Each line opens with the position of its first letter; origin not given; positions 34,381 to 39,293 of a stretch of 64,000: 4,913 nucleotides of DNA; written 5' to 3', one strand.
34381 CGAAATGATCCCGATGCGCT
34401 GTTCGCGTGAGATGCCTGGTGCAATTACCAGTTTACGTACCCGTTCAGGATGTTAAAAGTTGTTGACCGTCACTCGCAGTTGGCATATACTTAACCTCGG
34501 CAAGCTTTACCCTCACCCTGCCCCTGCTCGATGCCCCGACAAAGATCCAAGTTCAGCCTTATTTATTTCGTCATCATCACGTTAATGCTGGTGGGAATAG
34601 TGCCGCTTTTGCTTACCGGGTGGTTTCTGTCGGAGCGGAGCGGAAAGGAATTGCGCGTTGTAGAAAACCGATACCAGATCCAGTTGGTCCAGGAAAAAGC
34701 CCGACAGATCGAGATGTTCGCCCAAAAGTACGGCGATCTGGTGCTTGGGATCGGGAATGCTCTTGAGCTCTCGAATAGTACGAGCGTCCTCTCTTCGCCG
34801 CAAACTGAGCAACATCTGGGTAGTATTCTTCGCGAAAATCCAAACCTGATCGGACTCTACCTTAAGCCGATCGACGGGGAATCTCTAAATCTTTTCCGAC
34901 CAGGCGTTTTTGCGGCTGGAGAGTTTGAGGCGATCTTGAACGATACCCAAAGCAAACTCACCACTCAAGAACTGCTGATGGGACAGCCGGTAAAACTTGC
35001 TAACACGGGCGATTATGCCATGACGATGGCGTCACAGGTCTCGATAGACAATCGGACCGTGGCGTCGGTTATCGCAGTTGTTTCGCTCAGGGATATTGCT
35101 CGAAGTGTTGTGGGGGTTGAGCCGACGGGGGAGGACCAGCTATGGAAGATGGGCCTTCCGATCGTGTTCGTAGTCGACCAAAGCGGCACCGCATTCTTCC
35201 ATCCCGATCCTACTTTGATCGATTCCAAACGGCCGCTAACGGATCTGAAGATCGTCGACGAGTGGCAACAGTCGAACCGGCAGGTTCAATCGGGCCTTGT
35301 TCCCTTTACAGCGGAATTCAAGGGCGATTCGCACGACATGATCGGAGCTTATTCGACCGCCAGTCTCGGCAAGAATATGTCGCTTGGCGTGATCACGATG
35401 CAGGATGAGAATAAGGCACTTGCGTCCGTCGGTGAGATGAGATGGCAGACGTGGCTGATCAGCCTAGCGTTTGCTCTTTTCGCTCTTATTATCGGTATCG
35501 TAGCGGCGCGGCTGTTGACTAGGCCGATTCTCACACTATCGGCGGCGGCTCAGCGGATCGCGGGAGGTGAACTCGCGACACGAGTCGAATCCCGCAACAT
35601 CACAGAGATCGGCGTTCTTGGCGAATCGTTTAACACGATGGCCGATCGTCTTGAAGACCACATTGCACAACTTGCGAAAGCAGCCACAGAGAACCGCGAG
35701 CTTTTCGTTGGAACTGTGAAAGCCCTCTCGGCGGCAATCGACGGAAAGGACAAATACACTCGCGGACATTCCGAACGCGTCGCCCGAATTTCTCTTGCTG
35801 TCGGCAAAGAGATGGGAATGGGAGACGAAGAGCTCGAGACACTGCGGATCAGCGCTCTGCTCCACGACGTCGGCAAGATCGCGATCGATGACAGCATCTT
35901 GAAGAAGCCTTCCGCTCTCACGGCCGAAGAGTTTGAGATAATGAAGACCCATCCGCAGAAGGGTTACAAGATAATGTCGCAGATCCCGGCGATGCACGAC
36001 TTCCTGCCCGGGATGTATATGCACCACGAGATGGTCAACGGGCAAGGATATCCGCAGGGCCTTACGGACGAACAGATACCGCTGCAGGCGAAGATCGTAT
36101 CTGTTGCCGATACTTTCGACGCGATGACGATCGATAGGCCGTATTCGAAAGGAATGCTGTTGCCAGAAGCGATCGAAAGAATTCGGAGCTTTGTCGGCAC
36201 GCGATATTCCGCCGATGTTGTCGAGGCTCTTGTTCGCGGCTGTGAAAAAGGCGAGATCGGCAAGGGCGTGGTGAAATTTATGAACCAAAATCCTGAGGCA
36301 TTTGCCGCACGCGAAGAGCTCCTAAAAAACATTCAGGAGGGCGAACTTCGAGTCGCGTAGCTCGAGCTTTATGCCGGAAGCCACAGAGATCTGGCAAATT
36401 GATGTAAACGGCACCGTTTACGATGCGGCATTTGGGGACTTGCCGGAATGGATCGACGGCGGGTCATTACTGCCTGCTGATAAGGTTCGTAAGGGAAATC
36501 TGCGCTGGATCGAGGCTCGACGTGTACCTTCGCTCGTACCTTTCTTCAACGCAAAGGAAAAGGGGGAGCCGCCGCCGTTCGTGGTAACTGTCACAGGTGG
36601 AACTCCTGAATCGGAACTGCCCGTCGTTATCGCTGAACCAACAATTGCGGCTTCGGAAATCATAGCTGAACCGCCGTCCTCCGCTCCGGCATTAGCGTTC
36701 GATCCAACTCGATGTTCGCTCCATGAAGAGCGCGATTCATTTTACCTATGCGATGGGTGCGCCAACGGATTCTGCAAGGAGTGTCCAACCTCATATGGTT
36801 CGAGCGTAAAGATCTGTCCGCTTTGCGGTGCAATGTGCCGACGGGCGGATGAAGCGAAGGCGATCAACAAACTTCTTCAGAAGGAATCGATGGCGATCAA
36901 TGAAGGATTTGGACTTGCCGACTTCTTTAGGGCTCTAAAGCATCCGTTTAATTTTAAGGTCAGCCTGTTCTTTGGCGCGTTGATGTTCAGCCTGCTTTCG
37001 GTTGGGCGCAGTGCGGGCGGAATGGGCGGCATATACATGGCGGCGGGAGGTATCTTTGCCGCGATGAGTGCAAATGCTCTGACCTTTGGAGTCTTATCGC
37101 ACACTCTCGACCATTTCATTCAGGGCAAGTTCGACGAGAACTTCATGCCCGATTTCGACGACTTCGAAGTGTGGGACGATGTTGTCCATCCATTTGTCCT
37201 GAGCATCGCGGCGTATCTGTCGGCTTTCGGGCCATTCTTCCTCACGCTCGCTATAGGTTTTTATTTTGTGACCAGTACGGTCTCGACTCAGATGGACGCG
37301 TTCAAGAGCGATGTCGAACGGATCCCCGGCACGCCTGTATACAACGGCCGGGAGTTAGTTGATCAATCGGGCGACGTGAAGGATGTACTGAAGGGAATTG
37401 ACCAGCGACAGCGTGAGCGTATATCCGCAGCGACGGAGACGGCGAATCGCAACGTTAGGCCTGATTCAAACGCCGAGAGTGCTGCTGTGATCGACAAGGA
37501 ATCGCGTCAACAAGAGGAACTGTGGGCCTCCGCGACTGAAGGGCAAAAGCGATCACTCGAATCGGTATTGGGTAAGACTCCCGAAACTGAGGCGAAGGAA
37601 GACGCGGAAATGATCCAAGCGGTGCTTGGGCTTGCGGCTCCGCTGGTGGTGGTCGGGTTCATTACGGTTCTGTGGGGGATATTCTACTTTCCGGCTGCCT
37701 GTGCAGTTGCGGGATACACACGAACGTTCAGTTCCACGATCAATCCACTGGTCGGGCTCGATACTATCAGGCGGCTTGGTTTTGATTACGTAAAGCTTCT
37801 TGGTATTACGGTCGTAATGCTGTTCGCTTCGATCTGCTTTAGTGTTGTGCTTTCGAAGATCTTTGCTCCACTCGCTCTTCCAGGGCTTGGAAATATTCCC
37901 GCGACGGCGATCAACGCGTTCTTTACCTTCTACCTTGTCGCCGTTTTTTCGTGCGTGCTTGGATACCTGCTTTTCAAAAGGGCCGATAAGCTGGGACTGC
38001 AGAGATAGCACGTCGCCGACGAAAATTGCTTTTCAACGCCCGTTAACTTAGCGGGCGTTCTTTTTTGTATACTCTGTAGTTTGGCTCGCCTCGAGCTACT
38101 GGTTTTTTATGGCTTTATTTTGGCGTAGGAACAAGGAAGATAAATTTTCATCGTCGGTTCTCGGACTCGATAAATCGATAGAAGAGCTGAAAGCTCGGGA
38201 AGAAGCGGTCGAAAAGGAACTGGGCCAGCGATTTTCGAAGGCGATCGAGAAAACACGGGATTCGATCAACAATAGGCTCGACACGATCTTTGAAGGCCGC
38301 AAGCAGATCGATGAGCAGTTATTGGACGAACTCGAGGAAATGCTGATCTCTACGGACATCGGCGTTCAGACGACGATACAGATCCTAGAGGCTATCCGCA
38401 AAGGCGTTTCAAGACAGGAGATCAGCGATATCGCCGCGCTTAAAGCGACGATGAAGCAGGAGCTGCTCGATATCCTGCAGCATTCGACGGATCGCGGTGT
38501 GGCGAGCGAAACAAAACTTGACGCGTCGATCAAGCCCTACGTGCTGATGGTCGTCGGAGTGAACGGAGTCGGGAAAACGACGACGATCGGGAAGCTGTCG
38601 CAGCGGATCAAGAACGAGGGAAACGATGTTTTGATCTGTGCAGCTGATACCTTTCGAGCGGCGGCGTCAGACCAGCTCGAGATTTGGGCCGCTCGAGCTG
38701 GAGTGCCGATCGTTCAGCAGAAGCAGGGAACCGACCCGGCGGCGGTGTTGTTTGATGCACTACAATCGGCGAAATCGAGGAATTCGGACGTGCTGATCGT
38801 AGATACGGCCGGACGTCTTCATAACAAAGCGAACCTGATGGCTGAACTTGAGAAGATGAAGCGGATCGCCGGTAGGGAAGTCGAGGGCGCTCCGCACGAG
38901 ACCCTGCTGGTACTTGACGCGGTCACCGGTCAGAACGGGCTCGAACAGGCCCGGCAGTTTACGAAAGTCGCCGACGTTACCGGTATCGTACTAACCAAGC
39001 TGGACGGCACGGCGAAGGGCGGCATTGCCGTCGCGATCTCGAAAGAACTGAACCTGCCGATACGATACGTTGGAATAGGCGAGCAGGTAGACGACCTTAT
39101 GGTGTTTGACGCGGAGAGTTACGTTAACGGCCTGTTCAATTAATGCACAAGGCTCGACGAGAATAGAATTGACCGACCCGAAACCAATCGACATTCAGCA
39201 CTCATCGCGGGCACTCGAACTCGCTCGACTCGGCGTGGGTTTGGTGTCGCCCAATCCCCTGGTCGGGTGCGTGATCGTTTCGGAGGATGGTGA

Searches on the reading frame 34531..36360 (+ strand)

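Call 72: search_protein_families(library=pfam, proteins=[window:34531-36360:+], max_evalue=0.00001)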
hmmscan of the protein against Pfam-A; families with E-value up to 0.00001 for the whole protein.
window:34531-36360:+ (609 aa): 4 families
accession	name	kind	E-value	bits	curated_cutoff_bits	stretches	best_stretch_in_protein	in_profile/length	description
PF13487.12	HD_5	-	1.7e-32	112.9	27.2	1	399-561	3-168/170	HD domain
PF01966.28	HD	-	4.9e-21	75.6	22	1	412-532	3-116/116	HD domain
PF00672.30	HAMP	-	9.9e-15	55.1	25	1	325-376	2-53/53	HAMP domain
PF02743.24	dCache_1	-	4.6e-07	30.1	45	1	46-285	8-237/240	Cache domain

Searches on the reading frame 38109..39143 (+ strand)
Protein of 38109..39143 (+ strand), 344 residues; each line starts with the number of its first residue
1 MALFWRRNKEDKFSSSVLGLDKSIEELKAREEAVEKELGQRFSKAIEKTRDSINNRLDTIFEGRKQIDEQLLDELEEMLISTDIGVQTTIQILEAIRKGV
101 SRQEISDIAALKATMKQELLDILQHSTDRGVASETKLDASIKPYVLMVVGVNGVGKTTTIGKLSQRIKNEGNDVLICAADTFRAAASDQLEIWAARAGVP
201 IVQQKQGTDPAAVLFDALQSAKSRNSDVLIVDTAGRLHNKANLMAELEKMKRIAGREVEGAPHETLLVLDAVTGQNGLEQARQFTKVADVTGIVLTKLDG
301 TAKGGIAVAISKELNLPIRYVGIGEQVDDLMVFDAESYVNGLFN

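Call 72: search_protein_families(library=pfam, proteins=[window:38109-39143:+], max_evalue=0.00001)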
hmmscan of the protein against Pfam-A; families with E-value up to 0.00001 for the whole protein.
window:38109-39143:+ (344 aa): 3 families
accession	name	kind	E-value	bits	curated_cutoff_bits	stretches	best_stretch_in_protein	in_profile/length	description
PF00448.28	SRP54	-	3.6e-78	262.1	22.7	1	144-343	2-195/196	SRP54-type protein, GTPase domain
PF02881.24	SRP54_N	-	1.6e-13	51.1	22.4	1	55-119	3-75/75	SRP54-type protein, helical bundle domain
PF13604.12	AAA_30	-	5.1e-06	26.8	27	0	145-240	20-103/191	AAA domain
